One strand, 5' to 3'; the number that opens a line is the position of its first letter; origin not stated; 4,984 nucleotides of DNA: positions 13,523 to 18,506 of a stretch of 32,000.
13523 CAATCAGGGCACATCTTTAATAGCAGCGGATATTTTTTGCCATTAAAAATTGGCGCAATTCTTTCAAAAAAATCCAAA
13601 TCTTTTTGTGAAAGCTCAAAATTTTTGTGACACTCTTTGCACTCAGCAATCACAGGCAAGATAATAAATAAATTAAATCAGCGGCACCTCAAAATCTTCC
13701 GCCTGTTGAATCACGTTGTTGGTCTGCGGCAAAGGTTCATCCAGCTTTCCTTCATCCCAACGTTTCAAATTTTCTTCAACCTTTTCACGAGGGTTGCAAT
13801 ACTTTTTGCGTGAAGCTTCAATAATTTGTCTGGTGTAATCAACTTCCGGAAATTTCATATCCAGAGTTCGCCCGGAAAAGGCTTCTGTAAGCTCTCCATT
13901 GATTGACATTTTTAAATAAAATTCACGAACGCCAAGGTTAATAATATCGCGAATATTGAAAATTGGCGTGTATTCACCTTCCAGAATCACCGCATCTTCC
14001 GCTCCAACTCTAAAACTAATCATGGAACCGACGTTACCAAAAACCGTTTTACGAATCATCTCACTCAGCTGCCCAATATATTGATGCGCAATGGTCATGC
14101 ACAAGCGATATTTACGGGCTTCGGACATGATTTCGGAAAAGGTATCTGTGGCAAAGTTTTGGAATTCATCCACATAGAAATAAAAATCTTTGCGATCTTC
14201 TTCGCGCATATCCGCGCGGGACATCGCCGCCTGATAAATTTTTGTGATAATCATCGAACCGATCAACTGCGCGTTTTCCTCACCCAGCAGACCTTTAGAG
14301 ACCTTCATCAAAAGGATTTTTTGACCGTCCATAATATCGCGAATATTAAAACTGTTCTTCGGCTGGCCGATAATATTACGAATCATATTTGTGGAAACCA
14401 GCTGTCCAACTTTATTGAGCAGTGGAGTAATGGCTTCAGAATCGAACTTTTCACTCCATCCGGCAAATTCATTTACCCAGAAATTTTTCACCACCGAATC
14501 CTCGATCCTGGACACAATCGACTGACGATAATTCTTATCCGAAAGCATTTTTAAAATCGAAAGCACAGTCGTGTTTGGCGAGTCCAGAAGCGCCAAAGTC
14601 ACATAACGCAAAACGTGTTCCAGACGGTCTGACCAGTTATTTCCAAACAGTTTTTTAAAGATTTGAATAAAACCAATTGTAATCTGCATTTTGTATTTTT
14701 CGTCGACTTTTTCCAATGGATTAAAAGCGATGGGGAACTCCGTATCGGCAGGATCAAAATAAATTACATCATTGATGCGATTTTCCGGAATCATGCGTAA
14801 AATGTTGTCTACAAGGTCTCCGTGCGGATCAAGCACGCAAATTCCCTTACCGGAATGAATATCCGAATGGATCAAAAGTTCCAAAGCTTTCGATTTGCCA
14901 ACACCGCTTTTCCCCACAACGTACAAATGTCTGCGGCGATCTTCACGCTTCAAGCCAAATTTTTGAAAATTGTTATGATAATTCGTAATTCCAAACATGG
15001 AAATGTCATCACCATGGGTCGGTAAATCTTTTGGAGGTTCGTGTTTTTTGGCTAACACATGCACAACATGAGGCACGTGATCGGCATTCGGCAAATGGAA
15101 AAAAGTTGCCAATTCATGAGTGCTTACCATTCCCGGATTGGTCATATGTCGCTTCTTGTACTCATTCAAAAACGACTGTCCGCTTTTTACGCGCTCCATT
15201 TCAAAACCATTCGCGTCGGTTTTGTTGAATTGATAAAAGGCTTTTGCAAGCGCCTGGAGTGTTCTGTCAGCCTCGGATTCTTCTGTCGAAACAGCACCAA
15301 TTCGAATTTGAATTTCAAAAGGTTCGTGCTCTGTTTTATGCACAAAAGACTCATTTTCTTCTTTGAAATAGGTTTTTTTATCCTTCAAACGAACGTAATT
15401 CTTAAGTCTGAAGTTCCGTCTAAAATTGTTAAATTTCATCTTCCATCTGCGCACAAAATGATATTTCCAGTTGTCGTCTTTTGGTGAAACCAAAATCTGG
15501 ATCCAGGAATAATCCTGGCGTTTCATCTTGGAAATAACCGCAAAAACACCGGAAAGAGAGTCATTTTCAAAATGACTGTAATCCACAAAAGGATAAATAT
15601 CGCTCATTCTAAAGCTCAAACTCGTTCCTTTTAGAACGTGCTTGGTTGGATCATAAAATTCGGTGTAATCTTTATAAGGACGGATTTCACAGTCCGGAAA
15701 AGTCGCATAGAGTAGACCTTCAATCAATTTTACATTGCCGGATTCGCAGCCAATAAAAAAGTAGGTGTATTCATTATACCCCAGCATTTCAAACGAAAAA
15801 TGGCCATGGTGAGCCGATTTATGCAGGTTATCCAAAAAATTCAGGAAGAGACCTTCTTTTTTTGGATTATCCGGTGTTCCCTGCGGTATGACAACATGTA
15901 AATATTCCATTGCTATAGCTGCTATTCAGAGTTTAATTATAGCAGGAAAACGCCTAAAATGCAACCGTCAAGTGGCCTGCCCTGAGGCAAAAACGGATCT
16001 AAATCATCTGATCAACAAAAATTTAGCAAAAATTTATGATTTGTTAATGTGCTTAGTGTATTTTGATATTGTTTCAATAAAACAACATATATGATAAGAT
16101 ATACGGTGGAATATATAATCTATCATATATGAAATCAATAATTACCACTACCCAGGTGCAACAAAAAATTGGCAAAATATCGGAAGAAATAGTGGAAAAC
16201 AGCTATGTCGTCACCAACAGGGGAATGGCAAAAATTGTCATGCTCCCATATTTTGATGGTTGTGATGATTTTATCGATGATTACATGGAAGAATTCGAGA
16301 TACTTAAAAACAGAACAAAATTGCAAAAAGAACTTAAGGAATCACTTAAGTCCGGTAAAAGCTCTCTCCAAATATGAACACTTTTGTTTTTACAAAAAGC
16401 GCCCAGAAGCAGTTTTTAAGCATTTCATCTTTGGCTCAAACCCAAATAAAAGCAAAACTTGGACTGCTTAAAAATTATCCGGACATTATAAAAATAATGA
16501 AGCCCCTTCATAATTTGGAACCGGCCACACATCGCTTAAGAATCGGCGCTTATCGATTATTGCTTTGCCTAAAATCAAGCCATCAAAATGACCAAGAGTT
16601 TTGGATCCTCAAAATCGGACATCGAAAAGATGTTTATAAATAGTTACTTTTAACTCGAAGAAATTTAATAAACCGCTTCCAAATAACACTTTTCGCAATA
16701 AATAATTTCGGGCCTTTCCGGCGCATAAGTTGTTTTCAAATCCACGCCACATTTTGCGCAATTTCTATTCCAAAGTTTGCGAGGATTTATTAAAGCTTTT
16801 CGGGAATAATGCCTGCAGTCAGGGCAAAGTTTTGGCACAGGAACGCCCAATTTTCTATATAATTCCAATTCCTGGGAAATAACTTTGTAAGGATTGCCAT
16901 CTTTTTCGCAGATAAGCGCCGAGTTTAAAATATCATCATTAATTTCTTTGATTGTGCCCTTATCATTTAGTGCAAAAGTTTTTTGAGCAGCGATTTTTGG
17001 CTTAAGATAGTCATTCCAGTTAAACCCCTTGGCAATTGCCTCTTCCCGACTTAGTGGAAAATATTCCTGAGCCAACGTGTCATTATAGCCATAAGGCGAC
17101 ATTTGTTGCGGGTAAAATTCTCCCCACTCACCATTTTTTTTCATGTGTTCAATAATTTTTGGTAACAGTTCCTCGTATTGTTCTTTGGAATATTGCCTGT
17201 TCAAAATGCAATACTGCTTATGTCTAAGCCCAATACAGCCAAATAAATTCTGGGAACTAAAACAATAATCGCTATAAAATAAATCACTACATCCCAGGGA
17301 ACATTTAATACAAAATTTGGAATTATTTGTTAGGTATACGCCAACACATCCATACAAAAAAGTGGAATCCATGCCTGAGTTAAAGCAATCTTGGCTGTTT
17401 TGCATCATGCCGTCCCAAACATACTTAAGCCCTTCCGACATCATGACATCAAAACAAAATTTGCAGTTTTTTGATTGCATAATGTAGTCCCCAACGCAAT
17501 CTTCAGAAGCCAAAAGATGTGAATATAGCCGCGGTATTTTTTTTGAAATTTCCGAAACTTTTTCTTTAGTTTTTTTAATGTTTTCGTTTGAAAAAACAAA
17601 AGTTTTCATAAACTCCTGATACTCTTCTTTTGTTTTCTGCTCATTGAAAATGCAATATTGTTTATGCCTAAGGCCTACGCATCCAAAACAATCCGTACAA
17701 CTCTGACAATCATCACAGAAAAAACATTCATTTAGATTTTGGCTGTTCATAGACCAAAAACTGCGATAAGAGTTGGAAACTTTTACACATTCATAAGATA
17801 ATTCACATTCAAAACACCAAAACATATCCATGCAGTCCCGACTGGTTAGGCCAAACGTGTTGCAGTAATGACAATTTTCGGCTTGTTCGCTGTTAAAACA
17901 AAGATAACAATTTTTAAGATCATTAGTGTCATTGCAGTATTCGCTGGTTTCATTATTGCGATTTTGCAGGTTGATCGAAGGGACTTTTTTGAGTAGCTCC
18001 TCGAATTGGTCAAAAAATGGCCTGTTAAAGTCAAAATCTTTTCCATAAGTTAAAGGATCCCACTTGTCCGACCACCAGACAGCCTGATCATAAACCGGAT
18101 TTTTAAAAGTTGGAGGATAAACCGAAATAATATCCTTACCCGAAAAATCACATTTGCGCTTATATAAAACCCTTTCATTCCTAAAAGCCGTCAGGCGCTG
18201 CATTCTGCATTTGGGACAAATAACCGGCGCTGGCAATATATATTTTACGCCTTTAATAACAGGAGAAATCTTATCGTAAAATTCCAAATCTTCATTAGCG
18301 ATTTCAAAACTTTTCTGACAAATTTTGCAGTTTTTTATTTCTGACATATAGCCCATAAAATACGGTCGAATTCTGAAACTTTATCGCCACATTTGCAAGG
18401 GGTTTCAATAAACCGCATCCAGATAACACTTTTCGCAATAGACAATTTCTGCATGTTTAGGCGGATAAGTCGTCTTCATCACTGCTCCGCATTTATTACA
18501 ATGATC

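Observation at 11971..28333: Seven tandem paralogs of an uncharacterised ~550-aa cysteine-rich protein family occupy about half the window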

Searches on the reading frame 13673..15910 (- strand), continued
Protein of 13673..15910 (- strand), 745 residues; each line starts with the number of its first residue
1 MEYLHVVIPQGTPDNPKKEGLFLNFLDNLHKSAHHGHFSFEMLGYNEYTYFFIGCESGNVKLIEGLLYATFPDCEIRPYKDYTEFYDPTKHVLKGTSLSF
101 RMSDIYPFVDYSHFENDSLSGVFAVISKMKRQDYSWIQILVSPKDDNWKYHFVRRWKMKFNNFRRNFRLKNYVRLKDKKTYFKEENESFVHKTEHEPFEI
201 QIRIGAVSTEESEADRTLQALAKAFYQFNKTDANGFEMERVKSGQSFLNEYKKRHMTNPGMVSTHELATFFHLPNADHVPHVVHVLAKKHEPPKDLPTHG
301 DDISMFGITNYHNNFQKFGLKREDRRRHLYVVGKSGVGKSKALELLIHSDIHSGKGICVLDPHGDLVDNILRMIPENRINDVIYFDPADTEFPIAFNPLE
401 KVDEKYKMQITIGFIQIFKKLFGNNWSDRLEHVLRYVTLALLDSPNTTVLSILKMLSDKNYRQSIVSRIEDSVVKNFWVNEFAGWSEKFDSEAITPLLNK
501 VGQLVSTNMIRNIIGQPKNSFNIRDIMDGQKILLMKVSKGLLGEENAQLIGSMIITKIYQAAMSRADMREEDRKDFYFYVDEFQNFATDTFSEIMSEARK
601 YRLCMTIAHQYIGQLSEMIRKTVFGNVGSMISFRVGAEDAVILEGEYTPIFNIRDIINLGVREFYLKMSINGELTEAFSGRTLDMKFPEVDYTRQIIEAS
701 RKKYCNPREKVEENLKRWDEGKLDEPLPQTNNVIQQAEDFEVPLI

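Call 75: predict_structure(alignment_id=A5)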
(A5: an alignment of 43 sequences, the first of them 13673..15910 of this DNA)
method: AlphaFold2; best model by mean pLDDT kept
length: 745 residues; sequences in the alignment: 43
mean_pLDDT: 72.8   pTM: 0.58
mean pLDDT of the five models: 72.8, 70.7, 68.1, 68.0, 66.0
residues with pLDDT >= 90: 142; 70-90: 291; 50-70: 236; < 50: 76
segments of 3 or more residues with pLDDT < 50: 169-172, 285-289, 333-339, 489-507, 659-662, 718-745
pLDDT, mean of each block of 10 residues (from residue 1): 79 73 92 87 85 91 90 83 88 93 77 86 82 91 87 81 66 56 73 86 95 94 89 81 93 90 91 75 51 74 78 71 67 45 83 90 83 91 84 67 50 55 64 67 55 58 64 69 56 40 43 63 88 82 60 73 78 86 61 62 78 70 58 66 69 59 59 68 76 92 84 56 36 29 26
secondary structure, 60 per line:
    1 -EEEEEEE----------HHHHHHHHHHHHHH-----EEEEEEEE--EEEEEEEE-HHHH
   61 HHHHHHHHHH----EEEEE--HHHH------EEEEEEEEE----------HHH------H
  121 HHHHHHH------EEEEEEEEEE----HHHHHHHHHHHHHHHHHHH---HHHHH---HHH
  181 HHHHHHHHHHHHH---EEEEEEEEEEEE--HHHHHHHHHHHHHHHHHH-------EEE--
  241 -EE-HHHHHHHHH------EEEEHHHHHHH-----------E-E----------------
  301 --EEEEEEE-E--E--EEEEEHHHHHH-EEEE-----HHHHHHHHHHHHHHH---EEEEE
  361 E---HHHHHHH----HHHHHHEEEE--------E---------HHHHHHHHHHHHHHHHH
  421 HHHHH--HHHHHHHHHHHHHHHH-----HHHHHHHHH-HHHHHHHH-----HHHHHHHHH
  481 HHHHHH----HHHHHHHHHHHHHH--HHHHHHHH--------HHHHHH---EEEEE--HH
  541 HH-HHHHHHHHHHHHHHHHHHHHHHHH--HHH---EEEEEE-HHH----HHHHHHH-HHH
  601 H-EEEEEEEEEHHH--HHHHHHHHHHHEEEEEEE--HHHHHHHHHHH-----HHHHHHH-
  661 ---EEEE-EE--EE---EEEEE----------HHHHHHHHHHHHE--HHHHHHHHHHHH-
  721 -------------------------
elements in order (helices of 4 or more, strands of 3 or more residues): E2-8 H19-32 E38-45 E48-55 H57-70 E75-79 H82-85 E92-100 H120-127 E134-143 H148-166 H170-174 H178-193 E197-208 H211-228 E236-238 H245-253 E260-263 H264-270 E303-309 E317-321 H322-327 E329-332 H338-352 E356-361 H365-371 H376-381 E382-385 H404-425 H428-443 H449-457 H459-466 H472-486 H491-504 H507-514 H523-528 E532-536 H539-542 H544-567 E576-581 H590-596 H598-601 E603-611 H617-627 E628-634 H637-647 H653-659 E664-667 E678-682 H693-704 H708-719

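Call 77: fold_search(model_id=the predicted structure, library=pdb)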
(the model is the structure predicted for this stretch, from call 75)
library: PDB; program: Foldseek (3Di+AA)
matches with E <= 10: 769; with E <= 0.001: 48
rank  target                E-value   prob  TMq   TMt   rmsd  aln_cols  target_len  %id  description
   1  8rtd_g                4.9e-12  1.00  0.30  0.30  17.1       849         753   11  Stalk-Arches-IMC structure from the fully-assembled R388 type IV secretion system determined by cryo-EM. (released 2024-06-19)
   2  8rtd_O                5.1e-12  1.00  0.32  0.30  16.8       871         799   10  Stalk-Arches-IMC structure from the fully-assembled R388 type IV secretion system determined by cryo-EM. (released 2024-06-19)
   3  8rtd_P                5.7e-12  1.00  0.28  0.27  17.3       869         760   10  Stalk-Arches-IMC structure from the fully-assembled R388 type IV secretion system determined by cryo-EM. (released 2024-06-19)
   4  8rtd_T                7.3e-12  1.00  0.31  0.29  17.0       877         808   11  Stalk-Arches-IMC structure from the fully-assembled R388 type IV secretion system determined by cryo-EM. (released 2024-06-19)
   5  7o42_A                3.3e-11  1.00  0.28  0.23  16.8       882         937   10  TrwK/VirB4unbound trimer of dimers complex (with Hcp1) from the R388 type IV secretion system determined by cryo-EM. (released 2022-06-22)
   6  7o43_B                4.2e-11  1.00  0.29  0.28  18.2       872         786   10  TrwK/VirB4unbound dimer complex from R388 type IV secretion system determined by cryo-EM. (released 2022-06-22)
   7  7o43_A                1.8e-10  1.00  0.27  0.26  17.4       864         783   10  TrwK/VirB4unbound dimer complex from R388 type IV secretion system determined by cryo-EM. (released 2022-06-22)
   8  7o42_E                2.3e-10  1.00  0.28  0.24  17.3       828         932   11  TrwK/VirB4unbound trimer of dimers complex (with Hcp1) from the R388 type IV secretion system determined by cryo-EM. (released 2022-06-22)
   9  8rtd_V                4.5e-10  1.00  0.28  0.29  17.5       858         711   10  Stalk-Arches-IMC structure from the fully-assembled R388 type IV secretion system determined by cryo-EM. (released 2024-06-19)
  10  7o41_A                1.5e-09  1.00  0.26  0.26  16.6       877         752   10  Hexameric composite model of the Inner Membrane Complex (IMC) with the Arches from the fully-assembled R388 type IV se (released 2022-06-22)
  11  7o41_B                1.8e-09  1.00  0.25  0.27  16.5       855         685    9  Hexameric composite model of the Inner Membrane Complex (IMC) with the Arches from the fully-assembled R388 type IV se (released 2022-06-22)
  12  8rtb_A                3.9e-09  1.00  0.26  0.26  16.9       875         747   10  Extended inner membrane complex (IMC) protomer structure (TrwM/VirB3-TrwK/VirB4-TrwI/VirB6-TrwG/VirB8-TrwE/VirB10) fro (released 2024-06-19)
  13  1e9r_G                9.8e-09  1.00  0.33  0.55   7.8       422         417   15  Bacterial conjugative coupling protein TrwBdeltaN70. Trigonal form in complex with sulphate. (released 2001-02-06)
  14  6sz9_A                1.6e-08  1.00  0.30  0.44  12.8       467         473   14  Type IV Coupling Complex (T4CC) from L. pneumophila. (released 2020-05-13)
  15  4d2i_B                2.0e-08  1.00  0.31  0.47  15.8       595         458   12  Crystal structure of the HerA hexameric DNA translocase from Sulfolobus solfataricus bound to AMP-PNP (released 2014-12-03)
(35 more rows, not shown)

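Call 79: find_encoding_contigs(protein=P0342, flank=10000, max_places=1)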
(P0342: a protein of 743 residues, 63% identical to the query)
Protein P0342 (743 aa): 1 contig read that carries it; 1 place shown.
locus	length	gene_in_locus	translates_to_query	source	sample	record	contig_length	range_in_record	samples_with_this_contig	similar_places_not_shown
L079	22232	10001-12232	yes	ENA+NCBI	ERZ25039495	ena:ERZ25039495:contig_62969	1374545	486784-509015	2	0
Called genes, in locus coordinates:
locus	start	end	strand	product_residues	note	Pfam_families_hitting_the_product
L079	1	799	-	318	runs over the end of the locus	PF01368:DHH, PF02272:DHHA1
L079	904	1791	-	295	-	-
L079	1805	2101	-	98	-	PF12838:Fer4_7 (faint), PF13187:Fer4_9 (faint), PF12797:Fer4_2 (weak), PF13237:Fer4_10 (faint), PF00037:Fer4 (weak), PF13370:Fer4_13, PF13459:Fer4_15, PF14697:Fer4_21 (weak), +1 more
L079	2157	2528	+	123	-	PF01475:FUR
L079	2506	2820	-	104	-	-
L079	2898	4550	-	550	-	PF13451:zf_Tbcl (faint)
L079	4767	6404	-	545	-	-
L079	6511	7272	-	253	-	PF01978:TrmB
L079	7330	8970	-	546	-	-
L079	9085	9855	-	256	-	PF01978:TrmB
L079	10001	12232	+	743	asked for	PF26449:DUF8128, PF02534:T4SS-DNA_transf, PF01935:DUF87 (weak), PF10412:TrwB_AAD_bind (weak)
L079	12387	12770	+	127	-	-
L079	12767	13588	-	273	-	-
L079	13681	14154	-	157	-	PF13420:Acetyltransf_4 (weak), PF00583:Acetyltransf_1, PF13673:Acetyltransf_10, PF13508:Acetyltransf_7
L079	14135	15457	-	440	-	PF00374:NiFeSe_Hases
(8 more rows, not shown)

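Call 80: find_encoding_contigs(protein=P0325, flank=10000, max_places=1)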
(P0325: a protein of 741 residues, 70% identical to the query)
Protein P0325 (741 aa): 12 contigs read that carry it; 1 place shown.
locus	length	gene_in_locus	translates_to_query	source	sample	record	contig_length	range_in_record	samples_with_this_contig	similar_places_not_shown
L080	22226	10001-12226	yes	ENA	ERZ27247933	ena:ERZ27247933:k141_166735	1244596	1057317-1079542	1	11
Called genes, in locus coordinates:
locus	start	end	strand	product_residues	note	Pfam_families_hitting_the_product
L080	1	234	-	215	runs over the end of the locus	PF13483:Lactamase_B_3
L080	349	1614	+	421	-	PF03952:Enolase_N, PF00113:Enolase_C, PF13378:MR_MLE_C (weak)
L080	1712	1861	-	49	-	-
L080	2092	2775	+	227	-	PF03315:SDH_beta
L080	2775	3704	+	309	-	PF03313:SDH_alpha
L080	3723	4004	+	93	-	PF00111:Fer2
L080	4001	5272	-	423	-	PF00483:NTP_transferase, PF12804:NTP_transf_3, PF25087:GMPPB_C, PF00132:Hexapep (weak), PF25084:LbH_EIF2B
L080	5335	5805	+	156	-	-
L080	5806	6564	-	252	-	PF01978:TrmB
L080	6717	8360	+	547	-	PF23477:zf_Tbcl_2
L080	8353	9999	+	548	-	-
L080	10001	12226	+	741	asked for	PF26449:DUF8128, PF02534:T4SS-DNA_transf, PF10412:TrwB_AAD_bind, PF12696:TraG-D_C (faint)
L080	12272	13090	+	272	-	-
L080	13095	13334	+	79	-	PF01329:Pterin_4a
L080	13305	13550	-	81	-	PF26604:CBU_0592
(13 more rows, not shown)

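Call 81: find_encoding_contigs(protein=P0281, flank=10000, max_places=1)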
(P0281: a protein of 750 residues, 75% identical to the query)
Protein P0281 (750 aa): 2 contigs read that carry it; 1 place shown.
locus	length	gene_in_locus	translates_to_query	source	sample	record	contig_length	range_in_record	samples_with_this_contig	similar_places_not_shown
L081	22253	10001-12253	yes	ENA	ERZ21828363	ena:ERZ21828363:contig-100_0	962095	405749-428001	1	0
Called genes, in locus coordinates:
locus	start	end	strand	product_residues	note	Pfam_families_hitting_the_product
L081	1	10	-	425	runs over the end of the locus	PF00483:NTP_transferase, PF12804:NTP_transf_3, PF25087:GMPPB_C, PF00132:Hexapep (weak), PF25084:LbH_EIF2B (weak)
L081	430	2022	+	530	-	PF13451:zf_Tbcl (faint)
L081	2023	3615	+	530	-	-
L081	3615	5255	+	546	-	-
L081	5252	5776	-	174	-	PF06210:DUF1003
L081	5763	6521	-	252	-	PF01978:TrmB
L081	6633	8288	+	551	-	-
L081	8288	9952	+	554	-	-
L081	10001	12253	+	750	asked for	PF26449:DUF8128, PF02534:T4SS-DNA_transf, PF01935:DUF87 (weak), PF10412:TrwB_AAD_bind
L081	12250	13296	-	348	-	-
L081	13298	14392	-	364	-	PF06849:DUF1246, PF06973:DUF1297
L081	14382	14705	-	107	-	-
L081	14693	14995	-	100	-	PF03091:CutA1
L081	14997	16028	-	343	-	PF06849:DUF1246, PF06973:DUF1297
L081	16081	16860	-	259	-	PF02673:BacA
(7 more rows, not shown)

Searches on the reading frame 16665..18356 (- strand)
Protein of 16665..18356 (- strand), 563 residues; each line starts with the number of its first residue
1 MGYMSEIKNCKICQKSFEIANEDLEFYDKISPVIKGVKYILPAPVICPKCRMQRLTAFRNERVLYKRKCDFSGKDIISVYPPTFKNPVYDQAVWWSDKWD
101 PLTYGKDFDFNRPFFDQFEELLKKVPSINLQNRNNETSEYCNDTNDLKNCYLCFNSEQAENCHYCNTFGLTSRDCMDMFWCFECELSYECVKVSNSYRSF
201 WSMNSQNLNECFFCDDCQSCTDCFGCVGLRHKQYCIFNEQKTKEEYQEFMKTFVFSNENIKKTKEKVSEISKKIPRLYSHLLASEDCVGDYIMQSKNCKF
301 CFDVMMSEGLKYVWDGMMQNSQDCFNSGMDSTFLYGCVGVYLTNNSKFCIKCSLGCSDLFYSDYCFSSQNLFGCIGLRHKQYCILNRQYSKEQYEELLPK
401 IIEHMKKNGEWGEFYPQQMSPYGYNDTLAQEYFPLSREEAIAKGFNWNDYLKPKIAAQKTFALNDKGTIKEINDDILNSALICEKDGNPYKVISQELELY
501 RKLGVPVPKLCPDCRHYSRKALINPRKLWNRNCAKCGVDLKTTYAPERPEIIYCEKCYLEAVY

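Call 4: search_protein_families(library=pfam, proteins=[window:16665-18356:-], max_evalue=1)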
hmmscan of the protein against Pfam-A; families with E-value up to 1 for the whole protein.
window:16665-18356:- (563 aa): 4 families
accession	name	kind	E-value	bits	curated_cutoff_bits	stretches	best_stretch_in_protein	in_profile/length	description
PF23477.1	zf_Tbcl_2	-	0.0014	18.7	27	1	526-558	1-33/37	Probable treble clef zinc finger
PF08040.16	NADH_oxidored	-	0.043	13.9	27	1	52-68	32-48/58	MNLL subunit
PF24172.1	CdiI_ImmP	-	0.05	14.3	33.2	1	231-277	12-59/129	CdiI immunity protein EcoliA0-like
PF09606.15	Med15_N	-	0.23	11.6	24.1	0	236-263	40-67/72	ARC105/Med15 mediator subunit N-terminal KIX domain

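Call 5: search_protein_families(library=ncbifam, proteins=[window:16665-18356:-], max_evalue=1)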
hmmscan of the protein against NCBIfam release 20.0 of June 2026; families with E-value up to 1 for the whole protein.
window:16665-18356:- (563 aa): 1 family
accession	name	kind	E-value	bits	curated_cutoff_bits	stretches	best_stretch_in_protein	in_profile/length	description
TIGR04272.1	cxxc_cxxc_Mbark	domain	0.013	15.2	36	1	526-559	1-34/37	CxxC-x17-CxxC domain-containing protein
